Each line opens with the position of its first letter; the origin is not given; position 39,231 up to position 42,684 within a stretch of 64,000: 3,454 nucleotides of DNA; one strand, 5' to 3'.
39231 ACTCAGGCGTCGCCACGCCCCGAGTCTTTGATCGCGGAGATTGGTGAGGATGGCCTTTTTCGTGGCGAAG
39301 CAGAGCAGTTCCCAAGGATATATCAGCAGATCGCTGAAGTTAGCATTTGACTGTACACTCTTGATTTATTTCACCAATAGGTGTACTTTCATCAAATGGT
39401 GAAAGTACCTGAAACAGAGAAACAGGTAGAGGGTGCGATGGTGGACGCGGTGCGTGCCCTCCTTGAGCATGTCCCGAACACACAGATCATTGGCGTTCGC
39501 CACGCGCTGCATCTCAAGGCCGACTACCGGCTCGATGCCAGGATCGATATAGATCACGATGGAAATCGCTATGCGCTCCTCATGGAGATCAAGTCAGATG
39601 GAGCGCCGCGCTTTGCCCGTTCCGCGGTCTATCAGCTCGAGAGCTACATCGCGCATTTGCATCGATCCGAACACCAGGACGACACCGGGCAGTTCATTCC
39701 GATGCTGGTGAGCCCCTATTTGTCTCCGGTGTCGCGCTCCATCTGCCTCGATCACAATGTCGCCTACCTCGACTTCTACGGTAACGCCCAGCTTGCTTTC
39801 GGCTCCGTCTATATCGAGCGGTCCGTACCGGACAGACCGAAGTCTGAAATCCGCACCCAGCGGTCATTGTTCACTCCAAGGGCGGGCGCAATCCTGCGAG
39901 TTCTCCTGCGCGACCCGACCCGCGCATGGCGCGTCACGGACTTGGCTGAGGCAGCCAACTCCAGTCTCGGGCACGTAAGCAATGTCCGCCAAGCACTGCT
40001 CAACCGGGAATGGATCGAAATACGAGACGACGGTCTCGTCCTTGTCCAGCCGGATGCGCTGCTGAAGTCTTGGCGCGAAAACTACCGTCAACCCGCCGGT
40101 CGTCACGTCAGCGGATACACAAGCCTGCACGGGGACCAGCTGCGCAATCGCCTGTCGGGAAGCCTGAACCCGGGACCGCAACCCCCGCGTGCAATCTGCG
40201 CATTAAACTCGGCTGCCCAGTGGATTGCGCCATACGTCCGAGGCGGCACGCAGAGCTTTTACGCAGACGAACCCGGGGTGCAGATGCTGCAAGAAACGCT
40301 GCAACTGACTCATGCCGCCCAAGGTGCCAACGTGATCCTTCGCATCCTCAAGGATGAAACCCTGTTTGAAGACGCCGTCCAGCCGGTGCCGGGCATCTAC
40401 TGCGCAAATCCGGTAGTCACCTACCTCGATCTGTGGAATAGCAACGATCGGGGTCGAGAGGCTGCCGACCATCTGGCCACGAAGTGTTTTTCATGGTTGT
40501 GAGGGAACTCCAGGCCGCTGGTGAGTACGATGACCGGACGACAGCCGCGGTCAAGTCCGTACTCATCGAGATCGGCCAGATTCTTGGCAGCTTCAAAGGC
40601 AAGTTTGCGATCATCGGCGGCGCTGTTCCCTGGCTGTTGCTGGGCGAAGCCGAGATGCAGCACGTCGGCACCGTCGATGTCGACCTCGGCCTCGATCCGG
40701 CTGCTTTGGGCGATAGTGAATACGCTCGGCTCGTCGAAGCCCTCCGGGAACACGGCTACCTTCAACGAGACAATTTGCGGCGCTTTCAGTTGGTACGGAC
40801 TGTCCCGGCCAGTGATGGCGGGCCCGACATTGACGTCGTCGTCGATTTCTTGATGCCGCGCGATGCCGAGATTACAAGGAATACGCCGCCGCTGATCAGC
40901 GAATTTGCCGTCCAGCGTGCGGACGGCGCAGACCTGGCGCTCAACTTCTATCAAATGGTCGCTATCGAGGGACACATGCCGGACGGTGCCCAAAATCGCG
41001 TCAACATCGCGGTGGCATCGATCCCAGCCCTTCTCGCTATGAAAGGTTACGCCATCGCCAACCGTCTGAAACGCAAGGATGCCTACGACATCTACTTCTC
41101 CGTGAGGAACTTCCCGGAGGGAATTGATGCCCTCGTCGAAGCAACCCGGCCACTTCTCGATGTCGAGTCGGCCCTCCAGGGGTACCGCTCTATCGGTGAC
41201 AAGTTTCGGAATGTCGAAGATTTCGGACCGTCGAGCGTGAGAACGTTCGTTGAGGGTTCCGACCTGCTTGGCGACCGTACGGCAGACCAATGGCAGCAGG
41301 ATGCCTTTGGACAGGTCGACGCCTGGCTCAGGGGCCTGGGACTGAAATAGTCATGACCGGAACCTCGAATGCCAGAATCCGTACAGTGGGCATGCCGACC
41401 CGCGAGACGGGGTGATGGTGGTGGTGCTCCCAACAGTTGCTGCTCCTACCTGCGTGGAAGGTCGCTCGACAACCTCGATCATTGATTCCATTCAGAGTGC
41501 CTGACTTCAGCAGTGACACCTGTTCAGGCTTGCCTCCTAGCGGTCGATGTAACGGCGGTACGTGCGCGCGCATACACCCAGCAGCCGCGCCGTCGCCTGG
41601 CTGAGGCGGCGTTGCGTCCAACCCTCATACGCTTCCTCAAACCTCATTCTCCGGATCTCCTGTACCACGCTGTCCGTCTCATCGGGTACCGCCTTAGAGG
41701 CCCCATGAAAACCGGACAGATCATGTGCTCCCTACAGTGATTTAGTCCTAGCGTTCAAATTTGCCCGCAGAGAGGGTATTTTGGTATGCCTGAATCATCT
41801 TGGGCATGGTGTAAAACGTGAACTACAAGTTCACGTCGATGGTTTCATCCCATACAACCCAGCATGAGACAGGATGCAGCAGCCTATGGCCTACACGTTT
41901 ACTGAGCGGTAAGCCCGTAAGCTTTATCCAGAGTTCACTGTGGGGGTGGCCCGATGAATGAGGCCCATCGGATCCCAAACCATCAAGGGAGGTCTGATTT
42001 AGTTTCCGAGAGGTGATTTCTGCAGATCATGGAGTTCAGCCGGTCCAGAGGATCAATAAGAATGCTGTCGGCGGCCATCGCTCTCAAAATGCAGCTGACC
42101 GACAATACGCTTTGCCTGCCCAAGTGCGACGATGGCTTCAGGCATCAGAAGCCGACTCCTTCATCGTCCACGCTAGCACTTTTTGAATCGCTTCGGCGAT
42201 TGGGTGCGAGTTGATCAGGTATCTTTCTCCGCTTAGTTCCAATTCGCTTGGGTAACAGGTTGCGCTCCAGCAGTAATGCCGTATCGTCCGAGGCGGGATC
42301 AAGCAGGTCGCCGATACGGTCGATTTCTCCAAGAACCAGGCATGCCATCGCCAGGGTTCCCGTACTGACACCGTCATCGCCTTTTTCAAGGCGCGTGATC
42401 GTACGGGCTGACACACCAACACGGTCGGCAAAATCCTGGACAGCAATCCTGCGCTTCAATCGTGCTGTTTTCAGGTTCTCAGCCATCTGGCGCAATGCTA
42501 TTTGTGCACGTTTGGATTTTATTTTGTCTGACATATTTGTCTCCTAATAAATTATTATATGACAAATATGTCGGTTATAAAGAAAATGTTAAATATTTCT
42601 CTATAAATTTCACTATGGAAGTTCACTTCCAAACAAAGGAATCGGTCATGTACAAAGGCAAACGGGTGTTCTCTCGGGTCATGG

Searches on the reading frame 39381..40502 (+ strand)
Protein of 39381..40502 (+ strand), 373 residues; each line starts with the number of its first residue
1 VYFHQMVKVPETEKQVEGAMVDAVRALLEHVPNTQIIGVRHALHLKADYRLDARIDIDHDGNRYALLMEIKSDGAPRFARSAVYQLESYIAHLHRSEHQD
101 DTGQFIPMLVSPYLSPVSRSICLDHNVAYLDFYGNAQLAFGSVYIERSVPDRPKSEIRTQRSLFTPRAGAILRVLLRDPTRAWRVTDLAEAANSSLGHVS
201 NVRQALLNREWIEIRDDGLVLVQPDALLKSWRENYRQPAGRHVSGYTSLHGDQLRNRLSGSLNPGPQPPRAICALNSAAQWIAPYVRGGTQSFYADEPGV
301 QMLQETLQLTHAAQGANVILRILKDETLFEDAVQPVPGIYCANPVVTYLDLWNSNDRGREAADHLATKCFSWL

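Call 26: search_protein_families(library=pfam, proteins=[window:39381-40502:+])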
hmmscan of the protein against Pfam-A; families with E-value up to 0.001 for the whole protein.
window:39381-40502:+ (373 aa): 1 family
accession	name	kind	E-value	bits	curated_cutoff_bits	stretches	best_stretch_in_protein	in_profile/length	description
PF09952.14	AbiEi_2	-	1.9e-06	28.7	21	1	221-367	2-139/143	Transcriptional regulator, AbiEi antitoxin, Type IV TA system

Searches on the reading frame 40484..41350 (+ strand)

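Call 26: search_protein_families(library=pfam, proteins=[window:40484-41350:+])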
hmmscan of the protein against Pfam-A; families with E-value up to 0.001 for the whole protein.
window:40484-41350:+ (288 aa): 1 family
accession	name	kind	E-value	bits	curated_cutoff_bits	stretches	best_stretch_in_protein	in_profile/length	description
PF08843.17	AbiEii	-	5.7e-06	26.9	22.5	1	63-228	34-189/238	Nucleotidyl transferase AbiEii toxin, Type IV TA system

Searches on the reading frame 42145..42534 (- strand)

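Call 88: search_protein_families(library=pfam, proteins=[window:42145-42534:-], max_evalue=0.01)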
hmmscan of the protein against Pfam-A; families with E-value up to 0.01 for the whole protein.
window:42145-42534:- (129 aa): 4 families
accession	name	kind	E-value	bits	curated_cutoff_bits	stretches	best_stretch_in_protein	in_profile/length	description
PF01381.28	HTH_3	-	1.2e-06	28.9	23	1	21-69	1-49/55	Helix-turn-helix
PF13443.12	HTH_26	-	1.9e-06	28.4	22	1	21-79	2-59/63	Cro/C1-type HTH DNA-binding domain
PF13560.12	HTH_31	-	3.5e-06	27.7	27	1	16-69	1-55/64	Helix-turn-helix domain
PF13413.12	HTH_25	-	0.00039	20.6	24.6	1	21-53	2-34/62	Helix-turn-helix domain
